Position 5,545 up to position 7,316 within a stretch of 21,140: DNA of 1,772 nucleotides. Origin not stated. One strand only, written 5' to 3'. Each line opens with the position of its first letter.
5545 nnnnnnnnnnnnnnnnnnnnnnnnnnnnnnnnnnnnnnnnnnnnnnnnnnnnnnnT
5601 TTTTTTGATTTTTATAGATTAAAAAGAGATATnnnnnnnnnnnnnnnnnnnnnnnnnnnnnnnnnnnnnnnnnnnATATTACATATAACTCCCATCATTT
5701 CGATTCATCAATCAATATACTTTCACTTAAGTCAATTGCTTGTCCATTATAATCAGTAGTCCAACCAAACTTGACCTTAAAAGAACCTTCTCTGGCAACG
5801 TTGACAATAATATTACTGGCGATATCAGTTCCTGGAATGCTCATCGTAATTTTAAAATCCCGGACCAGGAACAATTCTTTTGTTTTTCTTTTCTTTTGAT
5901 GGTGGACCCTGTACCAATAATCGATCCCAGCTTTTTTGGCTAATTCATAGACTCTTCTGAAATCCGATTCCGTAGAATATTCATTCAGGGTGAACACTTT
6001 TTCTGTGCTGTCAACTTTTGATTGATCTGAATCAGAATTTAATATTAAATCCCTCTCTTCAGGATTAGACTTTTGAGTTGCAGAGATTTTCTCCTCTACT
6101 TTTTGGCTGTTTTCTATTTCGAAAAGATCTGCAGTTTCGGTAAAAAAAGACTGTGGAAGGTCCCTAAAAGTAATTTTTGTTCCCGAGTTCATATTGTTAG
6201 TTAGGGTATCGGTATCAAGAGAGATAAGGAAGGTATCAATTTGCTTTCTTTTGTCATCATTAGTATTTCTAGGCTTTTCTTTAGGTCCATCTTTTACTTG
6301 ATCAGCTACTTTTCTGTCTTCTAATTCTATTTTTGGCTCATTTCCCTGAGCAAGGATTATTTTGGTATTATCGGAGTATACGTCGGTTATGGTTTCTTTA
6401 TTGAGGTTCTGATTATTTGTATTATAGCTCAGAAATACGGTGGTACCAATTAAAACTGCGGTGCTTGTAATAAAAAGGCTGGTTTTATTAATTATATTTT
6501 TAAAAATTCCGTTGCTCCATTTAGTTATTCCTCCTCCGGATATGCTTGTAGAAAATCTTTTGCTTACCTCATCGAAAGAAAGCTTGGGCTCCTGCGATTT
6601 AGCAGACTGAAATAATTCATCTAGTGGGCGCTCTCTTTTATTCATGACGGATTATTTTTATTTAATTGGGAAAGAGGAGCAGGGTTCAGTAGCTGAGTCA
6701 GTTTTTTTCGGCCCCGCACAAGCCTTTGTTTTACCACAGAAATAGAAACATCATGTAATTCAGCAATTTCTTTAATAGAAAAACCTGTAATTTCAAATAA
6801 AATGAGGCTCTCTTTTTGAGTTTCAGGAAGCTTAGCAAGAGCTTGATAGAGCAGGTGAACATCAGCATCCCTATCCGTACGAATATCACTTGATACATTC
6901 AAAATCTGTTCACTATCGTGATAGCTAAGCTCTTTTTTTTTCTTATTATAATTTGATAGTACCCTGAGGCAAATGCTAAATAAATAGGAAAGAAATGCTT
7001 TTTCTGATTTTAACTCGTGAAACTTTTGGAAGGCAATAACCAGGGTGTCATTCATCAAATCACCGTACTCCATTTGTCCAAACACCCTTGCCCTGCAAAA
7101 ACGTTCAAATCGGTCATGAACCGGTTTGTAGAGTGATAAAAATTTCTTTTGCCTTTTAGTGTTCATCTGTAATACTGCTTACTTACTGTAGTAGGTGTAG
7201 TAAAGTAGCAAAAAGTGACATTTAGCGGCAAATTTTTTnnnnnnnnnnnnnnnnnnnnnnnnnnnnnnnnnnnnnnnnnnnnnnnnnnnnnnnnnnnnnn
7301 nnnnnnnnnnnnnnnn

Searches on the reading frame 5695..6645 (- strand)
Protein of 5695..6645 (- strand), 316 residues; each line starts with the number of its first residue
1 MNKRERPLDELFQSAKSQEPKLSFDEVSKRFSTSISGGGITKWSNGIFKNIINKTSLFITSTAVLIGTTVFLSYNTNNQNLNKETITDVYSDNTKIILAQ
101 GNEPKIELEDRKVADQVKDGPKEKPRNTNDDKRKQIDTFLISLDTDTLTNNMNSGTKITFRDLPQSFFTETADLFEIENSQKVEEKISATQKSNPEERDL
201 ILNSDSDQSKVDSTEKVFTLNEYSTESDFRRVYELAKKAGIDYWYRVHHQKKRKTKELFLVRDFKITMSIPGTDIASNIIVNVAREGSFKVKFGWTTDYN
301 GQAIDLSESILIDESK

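Call 3: search_protein_families(library=pfam, proteins=[window:5695-6645:-], max_evalue=1)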
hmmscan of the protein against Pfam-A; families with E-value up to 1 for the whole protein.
window:5695-6645:- (316 aa): 1 family
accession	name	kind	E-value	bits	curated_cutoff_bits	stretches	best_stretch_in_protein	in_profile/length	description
PF15238.11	TEADIR3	-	0.2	12.3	26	1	161-170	6-15/16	Omega loop, TEAD interating region 3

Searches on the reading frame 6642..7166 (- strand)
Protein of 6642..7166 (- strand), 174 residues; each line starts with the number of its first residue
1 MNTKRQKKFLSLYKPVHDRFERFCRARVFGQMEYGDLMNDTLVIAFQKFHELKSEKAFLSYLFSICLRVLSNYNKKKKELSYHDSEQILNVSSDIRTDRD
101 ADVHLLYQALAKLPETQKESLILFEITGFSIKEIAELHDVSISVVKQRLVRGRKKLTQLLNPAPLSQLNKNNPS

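Call 3: search_protein_families(library=pfam, proteins=[window:6642-7166:-], max_evalue=1)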
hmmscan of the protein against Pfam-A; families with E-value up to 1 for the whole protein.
window:6642-7166:- (174 aa): 7 families
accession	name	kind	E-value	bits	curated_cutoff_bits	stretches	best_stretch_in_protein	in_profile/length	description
PF08281.18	Sigma70_r4_2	-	1.8e-15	56.8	25.7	1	105-156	3-54/54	Sigma-70, region 4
PF04545.22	Sigma70_r4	-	9.8e-09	35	24.1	1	109-156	1-48/50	Sigma-70, region 4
PF07638.17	Sigma70_ECF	-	0.00012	22.5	21.1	1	94-160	114-183/185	ECF sigma factor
PF04297.20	UPF0122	-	0.00019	22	22.7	1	106-159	13-64/101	Putative helix-turn-helix protein, YlxM / p13 like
PF04542.20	Sigma70_r2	-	0.00055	20.1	24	1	12-77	1-68/71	Sigma-70 region 2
PF13384.12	HTH_23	-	0.12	12.7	24.6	1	123-146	13-35/50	Homeodomain-like domain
PF14493.12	HTH_40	-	0.14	12.9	27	1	116-154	1-38/89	Helix-turn-helix domain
